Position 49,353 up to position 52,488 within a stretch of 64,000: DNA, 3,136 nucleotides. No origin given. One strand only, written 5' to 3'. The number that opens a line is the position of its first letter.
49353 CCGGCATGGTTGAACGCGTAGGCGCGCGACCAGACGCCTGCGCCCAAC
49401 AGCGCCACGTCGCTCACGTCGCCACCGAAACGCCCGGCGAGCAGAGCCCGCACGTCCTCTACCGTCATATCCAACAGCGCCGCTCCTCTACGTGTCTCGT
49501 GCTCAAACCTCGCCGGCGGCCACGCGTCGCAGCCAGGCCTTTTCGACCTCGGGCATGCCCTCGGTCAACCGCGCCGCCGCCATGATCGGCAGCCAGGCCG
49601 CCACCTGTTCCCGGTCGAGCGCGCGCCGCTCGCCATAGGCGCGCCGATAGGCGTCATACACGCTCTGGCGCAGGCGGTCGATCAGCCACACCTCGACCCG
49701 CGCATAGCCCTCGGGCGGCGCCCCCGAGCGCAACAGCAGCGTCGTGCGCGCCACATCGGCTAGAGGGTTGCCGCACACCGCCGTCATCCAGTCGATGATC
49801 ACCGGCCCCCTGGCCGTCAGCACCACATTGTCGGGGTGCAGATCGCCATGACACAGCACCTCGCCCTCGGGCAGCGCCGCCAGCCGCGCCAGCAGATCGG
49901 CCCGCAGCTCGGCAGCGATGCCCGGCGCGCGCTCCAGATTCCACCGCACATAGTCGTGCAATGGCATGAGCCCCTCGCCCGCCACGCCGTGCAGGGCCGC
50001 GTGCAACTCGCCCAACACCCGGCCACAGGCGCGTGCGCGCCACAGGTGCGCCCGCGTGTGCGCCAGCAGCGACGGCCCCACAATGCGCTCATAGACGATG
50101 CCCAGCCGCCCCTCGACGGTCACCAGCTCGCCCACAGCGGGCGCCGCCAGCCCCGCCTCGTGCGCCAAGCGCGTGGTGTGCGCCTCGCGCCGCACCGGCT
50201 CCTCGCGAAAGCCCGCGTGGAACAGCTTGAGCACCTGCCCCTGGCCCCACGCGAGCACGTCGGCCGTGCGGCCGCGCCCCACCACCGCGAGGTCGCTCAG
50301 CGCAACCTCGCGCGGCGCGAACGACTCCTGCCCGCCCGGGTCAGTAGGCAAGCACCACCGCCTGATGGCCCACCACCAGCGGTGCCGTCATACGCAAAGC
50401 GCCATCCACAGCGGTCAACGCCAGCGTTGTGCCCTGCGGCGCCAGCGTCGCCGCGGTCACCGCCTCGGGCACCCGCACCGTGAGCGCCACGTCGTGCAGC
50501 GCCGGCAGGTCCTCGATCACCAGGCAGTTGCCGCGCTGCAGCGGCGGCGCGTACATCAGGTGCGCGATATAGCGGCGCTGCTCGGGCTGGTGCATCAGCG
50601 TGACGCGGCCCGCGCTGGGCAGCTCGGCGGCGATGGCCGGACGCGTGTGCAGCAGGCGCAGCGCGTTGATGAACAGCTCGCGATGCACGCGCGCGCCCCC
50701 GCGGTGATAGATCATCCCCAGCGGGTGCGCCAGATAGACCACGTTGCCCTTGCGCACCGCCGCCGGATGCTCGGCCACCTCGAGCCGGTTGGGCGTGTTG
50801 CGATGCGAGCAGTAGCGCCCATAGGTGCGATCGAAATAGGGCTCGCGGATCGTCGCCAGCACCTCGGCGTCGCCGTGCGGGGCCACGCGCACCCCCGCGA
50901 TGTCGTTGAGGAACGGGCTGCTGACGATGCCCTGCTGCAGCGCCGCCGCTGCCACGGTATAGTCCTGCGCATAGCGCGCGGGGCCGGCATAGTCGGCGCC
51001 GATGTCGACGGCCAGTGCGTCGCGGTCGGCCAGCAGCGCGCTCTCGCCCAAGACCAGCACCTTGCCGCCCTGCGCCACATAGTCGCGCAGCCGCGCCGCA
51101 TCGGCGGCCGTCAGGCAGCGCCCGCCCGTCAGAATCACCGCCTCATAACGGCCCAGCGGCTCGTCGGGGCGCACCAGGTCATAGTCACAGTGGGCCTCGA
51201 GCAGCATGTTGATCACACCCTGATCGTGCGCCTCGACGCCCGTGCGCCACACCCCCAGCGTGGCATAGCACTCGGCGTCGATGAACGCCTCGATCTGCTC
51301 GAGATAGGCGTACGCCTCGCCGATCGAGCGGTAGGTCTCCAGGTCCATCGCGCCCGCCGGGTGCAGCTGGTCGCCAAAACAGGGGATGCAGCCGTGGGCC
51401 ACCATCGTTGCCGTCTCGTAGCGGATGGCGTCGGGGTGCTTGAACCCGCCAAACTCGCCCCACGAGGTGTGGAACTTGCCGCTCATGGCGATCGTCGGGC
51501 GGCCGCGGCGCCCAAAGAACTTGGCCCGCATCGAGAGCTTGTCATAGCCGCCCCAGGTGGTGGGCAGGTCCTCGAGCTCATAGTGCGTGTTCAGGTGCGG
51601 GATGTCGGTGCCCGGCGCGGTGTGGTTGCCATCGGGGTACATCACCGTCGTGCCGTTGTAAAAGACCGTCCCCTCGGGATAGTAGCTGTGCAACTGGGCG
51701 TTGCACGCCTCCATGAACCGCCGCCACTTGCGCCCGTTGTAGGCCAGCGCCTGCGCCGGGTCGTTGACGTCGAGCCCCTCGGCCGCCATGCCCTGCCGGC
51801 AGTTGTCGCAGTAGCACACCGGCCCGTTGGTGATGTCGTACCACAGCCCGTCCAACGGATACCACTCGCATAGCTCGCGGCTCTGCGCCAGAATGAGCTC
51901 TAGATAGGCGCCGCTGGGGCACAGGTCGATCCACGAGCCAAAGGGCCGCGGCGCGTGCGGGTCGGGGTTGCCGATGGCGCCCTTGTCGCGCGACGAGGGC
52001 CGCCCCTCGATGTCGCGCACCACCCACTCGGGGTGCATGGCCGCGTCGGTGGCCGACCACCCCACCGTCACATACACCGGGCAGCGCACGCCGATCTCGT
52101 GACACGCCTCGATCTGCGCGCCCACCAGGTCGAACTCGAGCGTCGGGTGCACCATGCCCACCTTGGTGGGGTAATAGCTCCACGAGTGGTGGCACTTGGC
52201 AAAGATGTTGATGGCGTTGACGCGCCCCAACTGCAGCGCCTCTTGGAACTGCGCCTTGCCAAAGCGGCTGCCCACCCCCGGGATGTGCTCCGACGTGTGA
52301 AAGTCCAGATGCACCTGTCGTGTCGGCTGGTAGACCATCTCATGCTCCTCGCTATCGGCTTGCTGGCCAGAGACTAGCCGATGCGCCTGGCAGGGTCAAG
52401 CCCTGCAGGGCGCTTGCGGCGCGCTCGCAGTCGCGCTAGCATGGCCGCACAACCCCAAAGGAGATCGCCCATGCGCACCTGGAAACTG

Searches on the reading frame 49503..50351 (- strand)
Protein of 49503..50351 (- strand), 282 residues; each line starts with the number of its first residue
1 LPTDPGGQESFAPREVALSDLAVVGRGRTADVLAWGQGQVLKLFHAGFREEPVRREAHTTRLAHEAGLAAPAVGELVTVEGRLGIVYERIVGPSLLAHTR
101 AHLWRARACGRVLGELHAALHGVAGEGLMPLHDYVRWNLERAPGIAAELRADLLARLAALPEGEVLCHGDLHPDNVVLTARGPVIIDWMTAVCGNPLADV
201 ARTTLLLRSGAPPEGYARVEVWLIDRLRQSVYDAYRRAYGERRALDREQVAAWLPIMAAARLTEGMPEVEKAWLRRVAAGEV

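Call 30: search_protein_families(library=pfam, proteins=[window:49503-50351:-], max_evalue=0.001)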
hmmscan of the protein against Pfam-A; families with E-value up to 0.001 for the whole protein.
window:49503-50351:- (282 aa): 2 families
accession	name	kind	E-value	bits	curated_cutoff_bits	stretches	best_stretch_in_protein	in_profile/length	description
PF01636.29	APH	-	1.7e-20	74.3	23.2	1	39-229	23-219/239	Phosphotransferase enzyme family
PF19974.5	TCAD9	-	0.00032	20.4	40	1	167-201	300-335/429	Ternary complex associated domain 9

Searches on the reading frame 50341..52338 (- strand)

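Call 30: search_protein_families(library=pfam, proteins=[window:50341-52338:-], max_evalue=0.001)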
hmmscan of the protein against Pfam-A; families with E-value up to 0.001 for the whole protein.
window:50341-52338:- (665 aa): 3 families
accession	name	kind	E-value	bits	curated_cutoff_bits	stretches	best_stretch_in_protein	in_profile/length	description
PF14871.12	GHL6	-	2.7e-25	89.5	35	1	29-169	3-132/132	Hypothetical glycosyl hydrolase 6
PF08532.16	Glyco_hydro_42M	-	0.00044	20.2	25.8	0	379-432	39-91/207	Beta-galactosidase trimerisation domain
PF22369.2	GLMA_2nd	-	0.00081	19.5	27.7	0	370-432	17-83/138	GLMA-like, second domain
